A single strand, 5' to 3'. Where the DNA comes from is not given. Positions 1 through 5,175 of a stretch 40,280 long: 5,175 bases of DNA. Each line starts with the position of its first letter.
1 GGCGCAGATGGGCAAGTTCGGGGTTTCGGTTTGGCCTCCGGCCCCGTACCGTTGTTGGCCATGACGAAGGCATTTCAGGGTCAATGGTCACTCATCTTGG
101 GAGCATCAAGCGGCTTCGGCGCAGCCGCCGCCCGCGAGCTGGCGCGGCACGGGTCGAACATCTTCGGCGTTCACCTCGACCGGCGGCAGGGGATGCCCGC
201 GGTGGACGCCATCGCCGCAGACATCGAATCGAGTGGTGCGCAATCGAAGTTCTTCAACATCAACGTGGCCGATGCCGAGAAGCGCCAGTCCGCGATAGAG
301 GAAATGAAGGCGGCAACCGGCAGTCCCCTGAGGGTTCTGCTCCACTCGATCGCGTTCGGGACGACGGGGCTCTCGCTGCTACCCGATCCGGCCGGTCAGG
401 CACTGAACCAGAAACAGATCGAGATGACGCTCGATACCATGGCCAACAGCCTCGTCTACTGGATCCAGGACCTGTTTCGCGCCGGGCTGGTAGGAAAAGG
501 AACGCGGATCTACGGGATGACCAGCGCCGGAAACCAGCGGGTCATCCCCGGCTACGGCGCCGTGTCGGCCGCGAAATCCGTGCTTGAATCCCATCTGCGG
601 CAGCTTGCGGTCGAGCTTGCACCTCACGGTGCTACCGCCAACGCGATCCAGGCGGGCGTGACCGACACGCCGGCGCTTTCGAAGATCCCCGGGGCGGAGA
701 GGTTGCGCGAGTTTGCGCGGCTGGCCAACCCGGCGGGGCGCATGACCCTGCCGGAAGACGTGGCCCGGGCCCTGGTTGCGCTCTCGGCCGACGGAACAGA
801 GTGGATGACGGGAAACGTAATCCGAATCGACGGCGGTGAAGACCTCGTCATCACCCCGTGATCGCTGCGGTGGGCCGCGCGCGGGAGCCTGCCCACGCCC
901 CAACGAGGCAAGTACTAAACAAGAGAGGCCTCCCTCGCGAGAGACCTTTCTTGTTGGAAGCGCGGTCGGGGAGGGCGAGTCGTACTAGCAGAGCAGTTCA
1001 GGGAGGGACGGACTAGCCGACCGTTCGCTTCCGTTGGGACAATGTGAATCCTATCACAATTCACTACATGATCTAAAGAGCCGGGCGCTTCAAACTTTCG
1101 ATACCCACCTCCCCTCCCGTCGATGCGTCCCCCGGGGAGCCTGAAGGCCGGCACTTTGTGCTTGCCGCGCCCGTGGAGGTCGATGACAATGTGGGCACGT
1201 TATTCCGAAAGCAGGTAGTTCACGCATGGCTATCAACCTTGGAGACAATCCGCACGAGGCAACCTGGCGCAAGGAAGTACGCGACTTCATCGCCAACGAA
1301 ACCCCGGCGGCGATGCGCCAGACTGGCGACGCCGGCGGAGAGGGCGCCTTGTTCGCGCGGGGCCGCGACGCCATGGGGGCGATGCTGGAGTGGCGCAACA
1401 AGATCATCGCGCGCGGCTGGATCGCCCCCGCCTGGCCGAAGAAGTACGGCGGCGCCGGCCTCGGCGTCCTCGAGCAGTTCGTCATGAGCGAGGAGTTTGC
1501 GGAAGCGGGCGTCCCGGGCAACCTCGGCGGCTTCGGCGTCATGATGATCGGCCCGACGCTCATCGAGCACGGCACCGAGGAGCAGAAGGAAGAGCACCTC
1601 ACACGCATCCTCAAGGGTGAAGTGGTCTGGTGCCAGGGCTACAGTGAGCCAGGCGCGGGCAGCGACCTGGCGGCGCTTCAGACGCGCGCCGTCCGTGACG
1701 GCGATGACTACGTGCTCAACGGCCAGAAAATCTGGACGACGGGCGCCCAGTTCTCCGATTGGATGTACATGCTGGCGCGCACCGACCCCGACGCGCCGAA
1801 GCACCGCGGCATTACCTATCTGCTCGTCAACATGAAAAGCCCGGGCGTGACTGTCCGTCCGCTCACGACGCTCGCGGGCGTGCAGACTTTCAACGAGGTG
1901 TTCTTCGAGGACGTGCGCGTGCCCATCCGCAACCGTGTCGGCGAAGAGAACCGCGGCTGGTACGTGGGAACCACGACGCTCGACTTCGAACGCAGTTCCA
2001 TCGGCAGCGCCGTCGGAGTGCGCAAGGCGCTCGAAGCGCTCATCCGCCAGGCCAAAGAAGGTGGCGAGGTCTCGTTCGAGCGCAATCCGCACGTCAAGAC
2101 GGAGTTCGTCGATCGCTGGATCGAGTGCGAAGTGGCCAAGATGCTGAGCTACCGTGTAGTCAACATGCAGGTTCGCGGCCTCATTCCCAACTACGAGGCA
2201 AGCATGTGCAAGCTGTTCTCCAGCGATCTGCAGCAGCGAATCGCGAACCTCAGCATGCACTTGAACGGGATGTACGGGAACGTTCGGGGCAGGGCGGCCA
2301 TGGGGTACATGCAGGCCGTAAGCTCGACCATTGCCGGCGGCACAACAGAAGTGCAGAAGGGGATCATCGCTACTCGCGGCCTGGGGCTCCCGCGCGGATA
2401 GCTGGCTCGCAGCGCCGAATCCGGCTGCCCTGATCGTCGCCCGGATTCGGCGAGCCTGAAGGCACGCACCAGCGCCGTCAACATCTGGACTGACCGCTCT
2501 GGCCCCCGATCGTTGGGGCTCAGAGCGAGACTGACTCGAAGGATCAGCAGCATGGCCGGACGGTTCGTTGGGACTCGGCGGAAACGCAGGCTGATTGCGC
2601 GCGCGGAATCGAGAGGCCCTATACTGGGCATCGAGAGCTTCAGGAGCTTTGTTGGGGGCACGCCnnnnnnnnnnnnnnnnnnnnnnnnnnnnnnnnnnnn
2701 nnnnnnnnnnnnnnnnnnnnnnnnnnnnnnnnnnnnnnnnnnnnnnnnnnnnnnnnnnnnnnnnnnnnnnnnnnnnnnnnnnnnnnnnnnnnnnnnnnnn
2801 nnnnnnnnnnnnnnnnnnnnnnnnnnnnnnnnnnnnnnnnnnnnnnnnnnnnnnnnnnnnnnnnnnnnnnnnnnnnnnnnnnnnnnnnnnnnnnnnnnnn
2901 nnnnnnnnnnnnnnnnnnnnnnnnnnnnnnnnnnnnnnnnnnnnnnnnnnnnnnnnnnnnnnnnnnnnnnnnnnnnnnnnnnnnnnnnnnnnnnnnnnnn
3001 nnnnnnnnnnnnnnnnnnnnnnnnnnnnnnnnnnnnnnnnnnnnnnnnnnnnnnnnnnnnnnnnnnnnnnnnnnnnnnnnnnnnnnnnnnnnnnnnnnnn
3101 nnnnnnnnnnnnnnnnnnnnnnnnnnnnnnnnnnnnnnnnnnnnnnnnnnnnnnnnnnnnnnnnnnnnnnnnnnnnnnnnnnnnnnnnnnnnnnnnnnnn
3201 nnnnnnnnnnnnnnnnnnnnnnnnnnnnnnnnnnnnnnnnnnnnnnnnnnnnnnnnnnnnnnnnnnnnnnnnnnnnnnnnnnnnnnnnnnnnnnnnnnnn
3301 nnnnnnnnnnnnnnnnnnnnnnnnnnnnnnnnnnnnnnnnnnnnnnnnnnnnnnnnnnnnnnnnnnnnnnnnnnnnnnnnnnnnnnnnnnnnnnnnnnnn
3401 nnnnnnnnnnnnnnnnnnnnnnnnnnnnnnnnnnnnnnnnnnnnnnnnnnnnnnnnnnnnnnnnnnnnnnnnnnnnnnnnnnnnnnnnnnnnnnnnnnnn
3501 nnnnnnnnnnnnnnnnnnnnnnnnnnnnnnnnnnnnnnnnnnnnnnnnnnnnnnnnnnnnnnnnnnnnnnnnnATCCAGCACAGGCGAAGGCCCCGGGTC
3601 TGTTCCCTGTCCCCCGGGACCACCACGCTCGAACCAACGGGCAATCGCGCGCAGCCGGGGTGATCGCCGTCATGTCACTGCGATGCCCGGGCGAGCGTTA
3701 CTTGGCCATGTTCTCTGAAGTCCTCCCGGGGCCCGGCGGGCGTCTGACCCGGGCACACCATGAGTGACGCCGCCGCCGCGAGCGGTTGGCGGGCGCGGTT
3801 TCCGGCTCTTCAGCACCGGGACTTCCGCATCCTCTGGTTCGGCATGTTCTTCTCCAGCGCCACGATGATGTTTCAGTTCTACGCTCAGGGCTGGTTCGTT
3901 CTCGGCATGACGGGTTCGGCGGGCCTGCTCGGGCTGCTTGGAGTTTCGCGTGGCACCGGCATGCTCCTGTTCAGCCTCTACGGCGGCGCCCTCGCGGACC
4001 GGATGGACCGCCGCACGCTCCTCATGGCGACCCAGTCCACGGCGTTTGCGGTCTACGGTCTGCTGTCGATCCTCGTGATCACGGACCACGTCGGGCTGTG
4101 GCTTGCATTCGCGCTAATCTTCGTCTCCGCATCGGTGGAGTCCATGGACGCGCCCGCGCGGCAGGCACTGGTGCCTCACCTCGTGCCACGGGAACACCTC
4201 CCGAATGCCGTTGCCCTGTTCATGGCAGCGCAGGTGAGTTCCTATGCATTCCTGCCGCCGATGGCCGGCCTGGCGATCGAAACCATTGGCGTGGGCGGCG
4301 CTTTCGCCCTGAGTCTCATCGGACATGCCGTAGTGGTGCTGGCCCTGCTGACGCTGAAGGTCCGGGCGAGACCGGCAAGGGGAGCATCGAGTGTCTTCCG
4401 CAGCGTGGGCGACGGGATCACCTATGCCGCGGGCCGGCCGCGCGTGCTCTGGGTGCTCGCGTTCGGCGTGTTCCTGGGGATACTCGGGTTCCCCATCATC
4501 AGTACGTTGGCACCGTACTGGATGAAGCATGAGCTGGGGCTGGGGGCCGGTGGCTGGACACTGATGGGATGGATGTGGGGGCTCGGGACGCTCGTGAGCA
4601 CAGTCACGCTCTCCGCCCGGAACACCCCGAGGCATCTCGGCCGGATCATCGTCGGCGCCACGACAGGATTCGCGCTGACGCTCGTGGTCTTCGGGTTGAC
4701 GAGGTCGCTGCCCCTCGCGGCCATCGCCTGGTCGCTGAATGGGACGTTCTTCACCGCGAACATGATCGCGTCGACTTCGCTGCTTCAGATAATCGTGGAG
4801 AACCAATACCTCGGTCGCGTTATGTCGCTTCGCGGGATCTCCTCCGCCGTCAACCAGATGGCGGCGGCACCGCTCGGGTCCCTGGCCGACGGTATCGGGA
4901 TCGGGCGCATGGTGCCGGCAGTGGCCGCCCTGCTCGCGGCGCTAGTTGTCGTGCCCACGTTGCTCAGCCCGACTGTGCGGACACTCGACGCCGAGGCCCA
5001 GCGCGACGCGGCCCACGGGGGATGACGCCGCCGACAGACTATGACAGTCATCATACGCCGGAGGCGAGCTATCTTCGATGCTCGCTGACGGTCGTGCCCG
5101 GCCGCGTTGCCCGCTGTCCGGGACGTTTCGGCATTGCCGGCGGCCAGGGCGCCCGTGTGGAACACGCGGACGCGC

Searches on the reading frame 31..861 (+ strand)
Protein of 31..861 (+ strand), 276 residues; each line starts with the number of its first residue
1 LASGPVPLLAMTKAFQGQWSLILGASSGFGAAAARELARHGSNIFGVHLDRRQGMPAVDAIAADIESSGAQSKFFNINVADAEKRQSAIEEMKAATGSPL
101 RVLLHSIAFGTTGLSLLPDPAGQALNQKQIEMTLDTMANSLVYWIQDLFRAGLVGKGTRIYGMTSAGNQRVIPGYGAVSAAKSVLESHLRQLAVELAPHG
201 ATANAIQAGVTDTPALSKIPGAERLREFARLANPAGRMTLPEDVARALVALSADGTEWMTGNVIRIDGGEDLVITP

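Call 45: search_protein_families(library=pfam, proteins=[window:31-861:+], max_evalue=0.001)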
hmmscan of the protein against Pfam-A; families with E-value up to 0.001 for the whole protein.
window:31-861:+ (276 aa): 3 families
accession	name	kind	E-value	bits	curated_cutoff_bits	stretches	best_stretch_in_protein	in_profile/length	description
PF13561.12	adh_short_C2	-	1.4e-42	146.4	27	1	24-269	1-234/236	Enoyl-(Acyl carrier protein) reductase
PF00106.31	adh_short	-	2e-19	70.3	26.6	1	20-219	3-190/195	short chain dehydrogenase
PF08659.16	KR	-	6.1e-07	30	22.6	1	20-106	3-88/180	KR domain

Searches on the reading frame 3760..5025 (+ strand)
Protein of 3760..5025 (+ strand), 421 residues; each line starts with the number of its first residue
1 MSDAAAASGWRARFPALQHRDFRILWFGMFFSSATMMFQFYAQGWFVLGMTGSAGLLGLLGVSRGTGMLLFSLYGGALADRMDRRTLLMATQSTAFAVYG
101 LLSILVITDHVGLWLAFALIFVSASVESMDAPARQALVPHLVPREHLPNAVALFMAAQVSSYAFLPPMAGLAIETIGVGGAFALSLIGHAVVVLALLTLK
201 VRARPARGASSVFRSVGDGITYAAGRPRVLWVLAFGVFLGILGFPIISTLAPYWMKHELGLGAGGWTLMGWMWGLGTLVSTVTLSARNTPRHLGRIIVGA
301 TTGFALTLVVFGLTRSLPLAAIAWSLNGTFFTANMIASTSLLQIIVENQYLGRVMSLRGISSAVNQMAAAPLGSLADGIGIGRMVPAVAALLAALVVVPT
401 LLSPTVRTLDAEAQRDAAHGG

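Call 35: search_protein_families(library=ncbifam, proteins=[window:3760-5025:+], max_evalue=0.01)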
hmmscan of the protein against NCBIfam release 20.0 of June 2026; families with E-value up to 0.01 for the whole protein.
window:3760-5025:+ (421 aa): 9 families
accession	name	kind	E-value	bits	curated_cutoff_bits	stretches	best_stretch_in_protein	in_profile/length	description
TIGR00900.1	2A0121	subfamily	2.4e-43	148.9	319.6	1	22-374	1-353/364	H+ Antiporter protein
NF007792.0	PRK10489.1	equivalog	3.4e-30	105.4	324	1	18-416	15-412/419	enterobactin transporter EntS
NF012178.0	tet_MFS_V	exception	1.4e-20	73.9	640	1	45-402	33-390/409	tetracycline efflux MFS transporter Tet(V)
NF000245.1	macrolide_MefA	exception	1.4e-10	40.9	675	1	20-410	9-403/405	macrolide efflux MFS transporter Mef(A)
NF000246.1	macrolide_MefC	exception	5.4e-08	32.3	870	1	22-395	10-387/407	macrolide efflux MFS transporter Mef(C)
TIGR00881.1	2A0104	subfamily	2.7e-05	23.4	407.75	1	74-201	49-170/379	phosphoglycerate transporter protein PgtP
NF006386.0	PRK08633.1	equivalog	4.8e-05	21.2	1221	1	68-383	60-388/1147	acyl-[ACP]--phospholipid O-acyltransferase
TIGR00880.1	2_A_01_02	superfamily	0.00011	22.3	131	1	63-197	6-135/141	multidrug resistance protein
NF000154.1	macrolide_MefEN2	exception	0.00014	21.3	800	1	69-357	55-345/401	macrolide efflux MFS transporter Mef(En2)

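Call 45: search_protein_families(library=pfam, proteins=[window:3760-5025:+], max_evalue=0.001)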
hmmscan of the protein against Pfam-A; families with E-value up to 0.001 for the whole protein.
window:3760-5025:+ (421 aa): 2 families
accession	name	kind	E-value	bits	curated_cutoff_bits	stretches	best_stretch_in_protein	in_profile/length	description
PF05977.19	MFS_3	-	2.5e-28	99.3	27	1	14-411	4-403/524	Transmembrane secretion effector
PF07690.21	MFS_1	-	4.8e-24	85.4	33.4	1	25-364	1-341/347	Major Facilitator Superfamily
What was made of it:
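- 3760..5025 (+): MFS_3/EntS-like transporter. It lies directly upstream of the alphas in the Chloroflexi, Alpha- and Gammaproteobacteria loci and is a candidate substrate importer. Pfam and NCBIfam (calls 35, 45).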
